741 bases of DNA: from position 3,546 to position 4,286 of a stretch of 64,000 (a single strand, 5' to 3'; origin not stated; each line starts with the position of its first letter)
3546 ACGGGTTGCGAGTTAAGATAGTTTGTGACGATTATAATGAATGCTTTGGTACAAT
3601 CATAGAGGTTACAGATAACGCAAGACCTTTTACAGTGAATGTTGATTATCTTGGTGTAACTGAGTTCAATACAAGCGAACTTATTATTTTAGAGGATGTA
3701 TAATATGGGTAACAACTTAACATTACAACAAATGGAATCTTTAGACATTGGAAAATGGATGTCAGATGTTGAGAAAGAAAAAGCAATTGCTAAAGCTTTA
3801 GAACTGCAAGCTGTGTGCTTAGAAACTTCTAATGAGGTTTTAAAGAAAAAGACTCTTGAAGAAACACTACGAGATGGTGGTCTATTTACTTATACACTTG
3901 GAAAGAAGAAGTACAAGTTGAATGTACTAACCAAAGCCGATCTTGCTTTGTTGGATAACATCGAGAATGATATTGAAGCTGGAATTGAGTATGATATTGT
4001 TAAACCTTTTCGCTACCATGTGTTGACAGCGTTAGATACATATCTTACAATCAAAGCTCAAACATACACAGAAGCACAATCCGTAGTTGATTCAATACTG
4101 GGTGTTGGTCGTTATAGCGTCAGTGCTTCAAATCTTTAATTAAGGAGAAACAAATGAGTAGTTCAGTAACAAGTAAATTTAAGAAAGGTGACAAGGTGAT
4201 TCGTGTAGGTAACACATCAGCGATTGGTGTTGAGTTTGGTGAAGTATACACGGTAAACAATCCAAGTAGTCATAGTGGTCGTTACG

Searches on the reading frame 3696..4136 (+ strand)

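Call 3: search_protein_families(library=pfam, proteins=[window:3696-4136:+], max_evalue=1)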
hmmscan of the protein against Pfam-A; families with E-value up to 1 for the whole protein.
window:3696-4136:+ (147 aa): 1 family
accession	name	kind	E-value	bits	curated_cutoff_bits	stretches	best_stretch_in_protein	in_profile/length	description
PF05136.18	Phage_portal_2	-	0.052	13.2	32.9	1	46-112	99-172/354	Phage portal protein, lambda family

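Call 4: search_protein_families(library=phrogs, proteins=[window:3696-4136:+], max_evalue=0.01)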
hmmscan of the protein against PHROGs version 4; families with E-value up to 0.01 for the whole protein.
window:3696-4136:+ (147 aa): 1 family
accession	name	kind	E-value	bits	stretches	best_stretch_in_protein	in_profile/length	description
phrog_3948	-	unknown function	1.6e-05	26.1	1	98-146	19-67/92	-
